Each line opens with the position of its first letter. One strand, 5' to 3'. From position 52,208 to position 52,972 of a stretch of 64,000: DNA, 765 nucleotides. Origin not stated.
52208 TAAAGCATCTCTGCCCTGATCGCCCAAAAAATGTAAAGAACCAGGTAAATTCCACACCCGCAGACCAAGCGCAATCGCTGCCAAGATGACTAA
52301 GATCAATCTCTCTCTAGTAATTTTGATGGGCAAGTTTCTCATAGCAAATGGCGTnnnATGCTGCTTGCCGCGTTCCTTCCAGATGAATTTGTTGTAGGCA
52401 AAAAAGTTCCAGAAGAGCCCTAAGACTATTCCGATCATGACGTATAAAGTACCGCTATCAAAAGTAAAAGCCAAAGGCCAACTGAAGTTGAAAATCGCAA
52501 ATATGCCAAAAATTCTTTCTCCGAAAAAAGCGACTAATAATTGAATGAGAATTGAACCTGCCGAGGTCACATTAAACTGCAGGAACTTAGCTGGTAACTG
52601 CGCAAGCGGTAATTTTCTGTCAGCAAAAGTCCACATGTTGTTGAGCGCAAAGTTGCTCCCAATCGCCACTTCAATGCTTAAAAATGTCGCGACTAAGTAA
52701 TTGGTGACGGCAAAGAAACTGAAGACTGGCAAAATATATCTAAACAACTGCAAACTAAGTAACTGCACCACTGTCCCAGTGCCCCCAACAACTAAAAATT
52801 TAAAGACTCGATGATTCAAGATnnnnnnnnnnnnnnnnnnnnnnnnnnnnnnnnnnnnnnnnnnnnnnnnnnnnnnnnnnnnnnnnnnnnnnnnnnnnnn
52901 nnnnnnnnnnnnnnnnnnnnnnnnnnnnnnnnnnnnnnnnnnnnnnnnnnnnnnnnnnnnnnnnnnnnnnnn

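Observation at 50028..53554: GtrA/B/C-like module with a GtrB-GtrA fusion protein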

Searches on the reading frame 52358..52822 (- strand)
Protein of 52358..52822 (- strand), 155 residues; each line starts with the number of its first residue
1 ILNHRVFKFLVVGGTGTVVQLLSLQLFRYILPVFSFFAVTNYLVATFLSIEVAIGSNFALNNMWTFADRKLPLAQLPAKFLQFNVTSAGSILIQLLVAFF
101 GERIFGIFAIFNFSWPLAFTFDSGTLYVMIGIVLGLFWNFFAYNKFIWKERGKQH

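Call 72: search_protein_representatives(protein=window:52358-52822:-)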
Query: 155 residues. Proteins with E-value up to 0.001 (for the whole library): 429; up to 1e-10: 26; up to 1e-30: 4. The best 150 are listed.
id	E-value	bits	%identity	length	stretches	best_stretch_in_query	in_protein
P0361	5.5e-41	156.6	58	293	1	1-151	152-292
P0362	3.8e-38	147.4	49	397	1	3-151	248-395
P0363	1.1e-36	142.6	48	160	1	1-151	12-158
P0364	6.4e-35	136.9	49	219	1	3-151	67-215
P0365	3.3e-30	121.6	49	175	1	1-150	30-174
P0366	2.4e-26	109.0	53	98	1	55-150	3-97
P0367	4.8e-21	91.8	49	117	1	8-132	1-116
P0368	5.3e-21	91.7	50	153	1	6-149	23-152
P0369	2.4e-18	83.0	39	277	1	2-149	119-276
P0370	5.3e-18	81.9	42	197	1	2-150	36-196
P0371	1.4e-17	80.6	55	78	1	76-151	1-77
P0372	4.9e-16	75.5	48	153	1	4-150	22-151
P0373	4.6e-15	72.4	45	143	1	4-151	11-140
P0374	2.2e-14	70.2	42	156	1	1-86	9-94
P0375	2.3e-13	66.9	40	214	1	2-149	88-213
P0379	2.8e-12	63.3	39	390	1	6-151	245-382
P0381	5.5e-12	62.4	39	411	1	4-152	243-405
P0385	3.6e-11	59.7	44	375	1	7-151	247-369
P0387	1.5e-10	57.7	39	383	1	5-151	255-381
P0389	2.4e-10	57.1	36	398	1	6-151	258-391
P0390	4.3e-10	56.3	40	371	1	5-150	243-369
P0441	2.5e-07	47.3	42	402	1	5-150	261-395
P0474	1.6e-06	44.7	39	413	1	5-152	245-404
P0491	3.2e-06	43.7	38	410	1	5-154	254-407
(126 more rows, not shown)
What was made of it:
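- On GtrA family (Pfam PF04138): The TM domain searched alone also finds stand-alone GtrA-sized proteins of 130-190 aa at E 1e-8 to 1e-6 (call 72).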

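Call 78: find_encoding_contigs(protein=P0379, flank=6000, max_places=3)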
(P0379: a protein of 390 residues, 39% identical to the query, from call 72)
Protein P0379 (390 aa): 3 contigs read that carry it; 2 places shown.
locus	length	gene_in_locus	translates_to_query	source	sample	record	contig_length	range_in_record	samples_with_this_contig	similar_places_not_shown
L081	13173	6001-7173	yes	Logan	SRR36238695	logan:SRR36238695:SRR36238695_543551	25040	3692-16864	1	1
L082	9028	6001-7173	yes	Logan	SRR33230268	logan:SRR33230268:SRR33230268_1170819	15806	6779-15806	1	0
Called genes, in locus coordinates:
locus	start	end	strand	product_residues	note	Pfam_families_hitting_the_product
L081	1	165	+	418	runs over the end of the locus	-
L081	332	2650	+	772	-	-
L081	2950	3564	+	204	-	-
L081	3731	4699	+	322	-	PF00188:CAP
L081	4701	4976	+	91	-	-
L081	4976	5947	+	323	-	PF01073:3Beta_HSD, PF01370:Epimerase, PF02719:Polysacc_synt_2, PF04321:RmlD_sub_bind, PF05368:NmrA (weak), PF13460:NAD_binding_10, PF16363:GDP_Man_Dehyd, PF07993:NAD_binding_4, +1 more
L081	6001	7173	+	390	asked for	PF00535:Glycos_transf_2, PF04138:GtrA_DPMS_TM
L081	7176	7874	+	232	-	PF00535:Glycos_transf_2, PF10111:Glyco_tranf_2_2 (weak), PF13641:Glyco_tranf_2_3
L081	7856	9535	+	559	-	PF13231:PMT_2 (weak)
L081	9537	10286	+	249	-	PF00535:Glycos_transf_2, PF10111:Glyco_tranf_2_2 (weak), PF13641:Glyco_tranf_2_3 (weak)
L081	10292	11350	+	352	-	PF26314:MptA_B_family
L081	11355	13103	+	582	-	PF02366:PMT (weak), PF13231:PMT_2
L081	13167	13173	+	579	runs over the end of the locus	PF10131:PTPS_related (weak)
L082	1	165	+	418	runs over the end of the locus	-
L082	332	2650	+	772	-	-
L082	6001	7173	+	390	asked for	PF00535:Glycos_transf_2, PF04138:GtrA_DPMS_TM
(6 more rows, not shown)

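Call 79: find_encoding_contigs(protein=P0381, flank=6000, max_places=2)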
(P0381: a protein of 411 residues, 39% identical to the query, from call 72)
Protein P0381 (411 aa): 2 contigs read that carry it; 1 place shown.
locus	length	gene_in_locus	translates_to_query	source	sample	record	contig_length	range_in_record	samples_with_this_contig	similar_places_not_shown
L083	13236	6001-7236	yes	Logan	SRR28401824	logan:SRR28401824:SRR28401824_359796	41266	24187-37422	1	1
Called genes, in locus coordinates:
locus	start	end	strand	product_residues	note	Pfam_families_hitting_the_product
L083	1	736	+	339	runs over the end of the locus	PF01073:3Beta_HSD, PF01370:Epimerase, PF02719:Polysacc_synt_2, PF04321:RmlD_sub_bind, PF07993:NAD_binding_4, PF16363:GDP_Man_Dehyd, PF13460:NAD_binding_10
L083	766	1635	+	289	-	PF01073:3Beta_HSD, PF01370:Epimerase, PF04321:RmlD_sub_bind, PF13460:NAD_binding_10 (weak), PF02719:Polysacc_synt_2, PF16363:GDP_Man_Dehyd (weak), PF07993:NAD_binding_4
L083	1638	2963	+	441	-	PF03721:UDPG_MGDP_dh_N, PF00984:UDPG_MGDP_dh, PF03720:UDPG_MGDP_dh_C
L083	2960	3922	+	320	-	PF01370:Epimerase, PF02719:Polysacc_synt_2 (weak), PF16363:GDP_Man_Dehyd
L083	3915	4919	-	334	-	PF01370:Epimerase, PF16363:GDP_Man_Dehyd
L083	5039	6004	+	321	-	PF00106:adh_short (faint), PF01073:3Beta_HSD, PF01370:Epimerase, PF04321:RmlD_sub_bind, PF07993:NAD_binding_4, PF16363:GDP_Man_Dehyd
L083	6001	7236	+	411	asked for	PF00535:Glycos_transf_2, PF04138:GtrA_DPMS_TM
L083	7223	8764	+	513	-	PF13231:PMT_2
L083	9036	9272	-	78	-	-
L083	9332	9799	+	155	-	PF14584:DUF4446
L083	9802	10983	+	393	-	PF11258:DUF3048, PF17479:DUF3048_C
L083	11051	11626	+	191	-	-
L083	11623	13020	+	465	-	PF21760:SecD_1st, PF22599:SecDF_P1_head, PF02355:SecD_SecF_C, PF03176:MMPL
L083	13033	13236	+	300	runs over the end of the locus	PF07549:Sec_GG (faint), PF02355:SecD_SecF_C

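Call 80: find_encoding_contigs(protein=P0389, flank=6000, max_places=2)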
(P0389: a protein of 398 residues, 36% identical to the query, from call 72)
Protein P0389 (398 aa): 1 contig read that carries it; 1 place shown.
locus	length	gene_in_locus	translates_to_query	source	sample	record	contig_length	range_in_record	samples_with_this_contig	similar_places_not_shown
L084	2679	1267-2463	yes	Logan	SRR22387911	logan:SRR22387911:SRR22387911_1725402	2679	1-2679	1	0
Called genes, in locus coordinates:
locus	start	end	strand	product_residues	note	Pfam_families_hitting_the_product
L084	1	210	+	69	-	?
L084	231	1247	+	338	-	PF01370:Epimerase, PF04321:RmlD_sub_bind, PF16363:GDP_Man_Dehyd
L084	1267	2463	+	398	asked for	PF00535:Glycos_transf_2, PF04138:GtrA_DPMS_TM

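Call 81: find_encoding_contigs(protein=P0385, flank=6000, max_places=2)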
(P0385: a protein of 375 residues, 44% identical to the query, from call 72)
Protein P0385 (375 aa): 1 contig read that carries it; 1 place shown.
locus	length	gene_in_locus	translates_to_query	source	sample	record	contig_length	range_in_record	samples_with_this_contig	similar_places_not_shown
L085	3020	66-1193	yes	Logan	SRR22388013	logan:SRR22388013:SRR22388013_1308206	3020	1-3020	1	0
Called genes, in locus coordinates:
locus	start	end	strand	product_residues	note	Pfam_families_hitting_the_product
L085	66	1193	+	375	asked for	PF00535:Glycos_transf_2, PF04138:GtrA_DPMS_TM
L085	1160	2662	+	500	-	PF13231:PMT_2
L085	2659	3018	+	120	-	?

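Call 84: find_encoding_contigs(protein=P0387, flank=5000, max_places=1)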
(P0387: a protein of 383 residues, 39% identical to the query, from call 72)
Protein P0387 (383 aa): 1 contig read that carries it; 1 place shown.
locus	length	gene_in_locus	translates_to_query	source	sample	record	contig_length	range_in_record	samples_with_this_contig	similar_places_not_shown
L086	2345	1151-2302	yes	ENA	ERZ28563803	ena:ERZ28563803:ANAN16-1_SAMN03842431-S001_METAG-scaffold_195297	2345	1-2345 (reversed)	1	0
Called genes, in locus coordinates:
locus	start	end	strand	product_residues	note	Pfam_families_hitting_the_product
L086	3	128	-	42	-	?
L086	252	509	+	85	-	-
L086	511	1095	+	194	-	PF18915:DUF5667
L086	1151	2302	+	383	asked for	PF00535:Glycos_transf_2, PF04138:GtrA_DPMS_TM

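Call 85: find_encoding_contigs(protein=P0390, flank=5000, max_places=1)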
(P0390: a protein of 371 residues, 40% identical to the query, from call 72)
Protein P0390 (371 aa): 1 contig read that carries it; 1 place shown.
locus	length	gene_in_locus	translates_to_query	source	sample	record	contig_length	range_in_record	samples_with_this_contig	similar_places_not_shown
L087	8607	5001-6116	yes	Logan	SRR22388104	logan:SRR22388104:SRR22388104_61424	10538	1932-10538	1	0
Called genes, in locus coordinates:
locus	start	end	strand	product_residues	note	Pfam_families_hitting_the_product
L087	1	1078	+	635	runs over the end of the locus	PF00932:LTD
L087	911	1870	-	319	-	PF01699:Na_Ca_ex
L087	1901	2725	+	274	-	PF04892:VanZ-LLP1, PF02367:TsaE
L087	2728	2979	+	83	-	-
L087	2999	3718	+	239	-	-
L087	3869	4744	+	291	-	PF00188:CAP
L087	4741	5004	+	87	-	-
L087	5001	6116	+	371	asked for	PF00535:Glycos_transf_2, PF04138:GtrA_DPMS_TM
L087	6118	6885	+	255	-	PF00535:Glycos_transf_2, PF10111:Glyco_tranf_2_2 (weak)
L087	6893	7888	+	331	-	PF01073:3Beta_HSD, PF01370:Epimerase, PF02719:Polysacc_synt_2 (weak), PF04321:RmlD_sub_bind, PF05368:NmrA (weak), PF13460:NAD_binding_10, PF16363:GDP_Man_Dehyd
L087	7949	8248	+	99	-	PF01541:GIY-YIG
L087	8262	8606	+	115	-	?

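Call 86: find_encoding_contigs(protein=P0441, flank=5000, max_places=1)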
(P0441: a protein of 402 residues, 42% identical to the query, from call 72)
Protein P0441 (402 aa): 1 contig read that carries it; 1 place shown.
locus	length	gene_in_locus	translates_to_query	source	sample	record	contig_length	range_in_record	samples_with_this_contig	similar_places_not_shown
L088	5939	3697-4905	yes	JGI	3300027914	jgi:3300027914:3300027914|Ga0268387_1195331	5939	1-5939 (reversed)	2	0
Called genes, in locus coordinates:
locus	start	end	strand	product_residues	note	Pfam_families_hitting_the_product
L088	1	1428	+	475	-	?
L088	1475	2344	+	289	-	PF00188:CAP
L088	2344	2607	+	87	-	-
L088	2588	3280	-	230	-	PF01746:tRNA_m1G_MT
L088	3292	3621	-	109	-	-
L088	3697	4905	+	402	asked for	PF00535:Glycos_transf_2, PF04138:GtrA_DPMS_TM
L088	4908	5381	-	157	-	PF04073:tRNA_edit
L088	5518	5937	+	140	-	?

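Call 87: find_encoding_contigs(protein=P0474, flank=5000, max_places=1)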
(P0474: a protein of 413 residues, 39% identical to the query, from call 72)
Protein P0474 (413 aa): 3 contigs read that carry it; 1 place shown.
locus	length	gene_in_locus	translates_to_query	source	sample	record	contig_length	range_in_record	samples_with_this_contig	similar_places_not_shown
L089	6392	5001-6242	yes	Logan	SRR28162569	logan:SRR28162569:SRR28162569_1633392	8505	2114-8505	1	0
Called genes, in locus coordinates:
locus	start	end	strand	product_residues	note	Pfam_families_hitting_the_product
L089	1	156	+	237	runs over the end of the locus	PF04962:KduI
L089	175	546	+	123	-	-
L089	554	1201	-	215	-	PF13527:Acetyltransf_9, PF00583:Acetyltransf_1, PF13673:Acetyltransf_10, PF13508:Acetyltransf_7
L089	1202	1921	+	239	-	PF03848:TehB (weak), PF05175:MTS (weak), PF13489:Methyltransf_23, PF08003:Methyltransf_9 (weak), PF13847:Methyltransf_31, PF08241:Methyltransf_11, PF08242:Methyltransf_12, PF13649:Methyltransf_25, +2 more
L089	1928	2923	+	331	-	PF01370:Epimerase, PF02719:Polysacc_synt_2 (weak), PF04321:RmlD_sub_bind (faint), PF16363:GDP_Man_Dehyd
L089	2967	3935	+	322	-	PF01370:Epimerase, PF04321:RmlD_sub_bind, PF05368:NmrA (weak), PF16363:GDP_Man_Dehyd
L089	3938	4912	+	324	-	PF01073:3Beta_HSD, PF01370:Epimerase, PF02719:Polysacc_synt_2 (faint), PF04321:RmlD_sub_bind, PF07993:NAD_binding_4 (faint), PF16363:GDP_Man_Dehyd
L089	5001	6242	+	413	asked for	PF00535:Glycos_transf_2, PF04138:GtrA_DPMS_TM (weak)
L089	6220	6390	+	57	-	?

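Call 88: find_encoding_contigs(protein=P0491, flank=5000, max_places=1)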
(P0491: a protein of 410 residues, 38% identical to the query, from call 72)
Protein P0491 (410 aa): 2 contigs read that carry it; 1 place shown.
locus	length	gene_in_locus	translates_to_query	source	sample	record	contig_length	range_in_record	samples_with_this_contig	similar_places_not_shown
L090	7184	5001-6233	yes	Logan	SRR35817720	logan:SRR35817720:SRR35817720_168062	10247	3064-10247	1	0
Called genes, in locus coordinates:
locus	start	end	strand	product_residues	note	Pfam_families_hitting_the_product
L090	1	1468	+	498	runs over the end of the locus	PF00294:PfkB, PF08543:Phos_pyr_kin, PF01467:CTP_transf_like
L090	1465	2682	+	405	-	PF01075:Glyco_transf_9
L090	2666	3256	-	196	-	PF08645:PNK3P (weak), PF00702:Hydrolase, PF13419:HAD_2, PF13242:Hydrolase_like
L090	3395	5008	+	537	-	PF13231:PMT_2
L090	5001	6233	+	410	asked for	PF04138:GtrA_DPMS_TM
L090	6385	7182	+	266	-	?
